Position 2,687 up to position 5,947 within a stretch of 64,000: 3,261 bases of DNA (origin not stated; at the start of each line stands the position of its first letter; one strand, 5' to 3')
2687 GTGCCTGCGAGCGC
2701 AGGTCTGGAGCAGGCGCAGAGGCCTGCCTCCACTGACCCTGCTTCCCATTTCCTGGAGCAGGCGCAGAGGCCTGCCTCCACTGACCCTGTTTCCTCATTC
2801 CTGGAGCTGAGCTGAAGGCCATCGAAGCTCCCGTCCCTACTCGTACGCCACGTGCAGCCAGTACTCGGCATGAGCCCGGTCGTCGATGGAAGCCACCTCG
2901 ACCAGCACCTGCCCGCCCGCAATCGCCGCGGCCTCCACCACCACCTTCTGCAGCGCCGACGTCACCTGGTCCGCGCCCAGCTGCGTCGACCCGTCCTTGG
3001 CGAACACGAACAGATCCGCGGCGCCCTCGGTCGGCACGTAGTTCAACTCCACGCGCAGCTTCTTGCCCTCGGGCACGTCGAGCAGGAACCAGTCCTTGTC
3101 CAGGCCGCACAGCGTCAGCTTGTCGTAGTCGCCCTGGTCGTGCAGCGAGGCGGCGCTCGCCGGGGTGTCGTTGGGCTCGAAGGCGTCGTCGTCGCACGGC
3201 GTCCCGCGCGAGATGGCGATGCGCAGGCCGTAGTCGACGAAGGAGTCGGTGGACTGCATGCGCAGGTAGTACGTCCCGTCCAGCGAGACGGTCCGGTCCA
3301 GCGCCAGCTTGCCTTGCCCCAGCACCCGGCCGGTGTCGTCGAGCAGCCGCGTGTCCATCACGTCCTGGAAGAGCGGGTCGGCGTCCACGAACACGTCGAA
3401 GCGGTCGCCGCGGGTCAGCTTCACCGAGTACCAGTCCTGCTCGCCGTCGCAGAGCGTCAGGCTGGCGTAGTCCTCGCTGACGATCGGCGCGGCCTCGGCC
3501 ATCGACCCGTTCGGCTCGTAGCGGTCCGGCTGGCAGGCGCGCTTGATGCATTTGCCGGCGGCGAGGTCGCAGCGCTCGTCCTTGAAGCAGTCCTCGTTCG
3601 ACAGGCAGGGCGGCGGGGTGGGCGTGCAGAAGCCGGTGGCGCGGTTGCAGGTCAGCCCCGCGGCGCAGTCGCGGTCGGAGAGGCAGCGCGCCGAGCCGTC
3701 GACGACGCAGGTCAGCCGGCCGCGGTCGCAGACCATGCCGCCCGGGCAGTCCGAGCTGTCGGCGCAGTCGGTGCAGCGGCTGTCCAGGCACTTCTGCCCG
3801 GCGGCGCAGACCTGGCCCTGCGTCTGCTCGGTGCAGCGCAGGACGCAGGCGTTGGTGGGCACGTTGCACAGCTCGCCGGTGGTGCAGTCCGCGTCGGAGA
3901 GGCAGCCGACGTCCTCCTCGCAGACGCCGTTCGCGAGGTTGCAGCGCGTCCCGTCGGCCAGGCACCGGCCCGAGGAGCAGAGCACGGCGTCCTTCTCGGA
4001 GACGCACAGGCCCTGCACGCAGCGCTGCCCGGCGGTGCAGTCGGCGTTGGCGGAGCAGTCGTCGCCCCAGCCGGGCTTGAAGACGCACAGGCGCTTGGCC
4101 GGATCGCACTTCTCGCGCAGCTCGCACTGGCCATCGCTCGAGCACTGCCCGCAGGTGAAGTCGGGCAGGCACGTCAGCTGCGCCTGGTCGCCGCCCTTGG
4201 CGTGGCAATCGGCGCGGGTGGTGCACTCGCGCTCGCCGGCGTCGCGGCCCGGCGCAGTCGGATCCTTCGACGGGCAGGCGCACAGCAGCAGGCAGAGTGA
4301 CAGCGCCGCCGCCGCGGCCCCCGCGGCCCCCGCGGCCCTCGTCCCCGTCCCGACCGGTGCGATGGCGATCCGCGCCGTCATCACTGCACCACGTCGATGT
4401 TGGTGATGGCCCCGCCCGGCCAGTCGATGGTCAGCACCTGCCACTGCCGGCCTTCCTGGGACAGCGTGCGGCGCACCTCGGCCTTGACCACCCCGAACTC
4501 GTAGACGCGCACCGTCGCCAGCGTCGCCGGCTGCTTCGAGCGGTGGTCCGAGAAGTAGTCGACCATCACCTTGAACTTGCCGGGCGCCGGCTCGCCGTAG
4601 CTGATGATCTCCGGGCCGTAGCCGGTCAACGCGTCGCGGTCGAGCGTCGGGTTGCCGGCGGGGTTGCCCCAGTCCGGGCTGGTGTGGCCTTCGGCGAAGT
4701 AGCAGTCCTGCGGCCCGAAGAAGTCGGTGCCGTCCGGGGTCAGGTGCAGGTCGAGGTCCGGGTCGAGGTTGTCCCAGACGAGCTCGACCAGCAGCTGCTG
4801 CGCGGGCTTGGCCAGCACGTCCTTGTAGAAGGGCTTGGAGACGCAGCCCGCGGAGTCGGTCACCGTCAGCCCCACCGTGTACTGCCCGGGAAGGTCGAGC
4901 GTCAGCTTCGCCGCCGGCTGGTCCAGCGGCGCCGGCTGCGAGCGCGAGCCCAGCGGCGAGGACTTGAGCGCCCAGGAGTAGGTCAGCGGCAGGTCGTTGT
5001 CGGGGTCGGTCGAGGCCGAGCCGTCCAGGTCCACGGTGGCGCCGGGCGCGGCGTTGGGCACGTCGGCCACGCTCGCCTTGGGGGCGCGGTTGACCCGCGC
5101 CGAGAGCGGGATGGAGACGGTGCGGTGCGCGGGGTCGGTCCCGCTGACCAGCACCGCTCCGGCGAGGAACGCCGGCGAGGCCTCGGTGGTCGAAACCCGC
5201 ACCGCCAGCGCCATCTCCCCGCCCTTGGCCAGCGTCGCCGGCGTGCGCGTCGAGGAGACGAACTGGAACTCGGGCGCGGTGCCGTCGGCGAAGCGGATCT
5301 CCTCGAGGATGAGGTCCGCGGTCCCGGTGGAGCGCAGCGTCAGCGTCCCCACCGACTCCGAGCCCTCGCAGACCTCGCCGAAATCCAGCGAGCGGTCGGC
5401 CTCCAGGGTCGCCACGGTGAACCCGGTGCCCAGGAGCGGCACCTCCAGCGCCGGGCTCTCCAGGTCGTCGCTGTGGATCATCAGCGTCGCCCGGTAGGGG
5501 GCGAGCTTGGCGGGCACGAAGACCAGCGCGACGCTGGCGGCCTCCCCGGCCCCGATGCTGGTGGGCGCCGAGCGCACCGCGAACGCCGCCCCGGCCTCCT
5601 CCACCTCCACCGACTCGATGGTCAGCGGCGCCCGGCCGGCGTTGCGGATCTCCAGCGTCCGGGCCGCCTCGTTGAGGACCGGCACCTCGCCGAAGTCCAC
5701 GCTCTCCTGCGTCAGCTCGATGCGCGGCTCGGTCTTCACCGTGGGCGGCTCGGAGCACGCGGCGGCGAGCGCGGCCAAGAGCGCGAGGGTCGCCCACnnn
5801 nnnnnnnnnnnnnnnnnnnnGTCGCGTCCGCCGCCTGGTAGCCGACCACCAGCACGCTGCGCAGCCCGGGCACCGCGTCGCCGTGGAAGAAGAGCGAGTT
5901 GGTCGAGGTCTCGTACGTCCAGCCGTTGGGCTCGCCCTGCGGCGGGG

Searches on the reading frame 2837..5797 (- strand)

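Call 72: search_protein_families(library=pfam, proteins=[window:2837-5797:-], max_evalue=0.01)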
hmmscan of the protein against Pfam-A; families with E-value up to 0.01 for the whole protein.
window:2837-5797:- (986 aa): 1 family
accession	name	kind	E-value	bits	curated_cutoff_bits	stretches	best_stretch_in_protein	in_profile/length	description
PF04151.21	PPC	-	0.0093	17.3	25.9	0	900-941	1-40/70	Bacterial pre-peptidase C-terminal domain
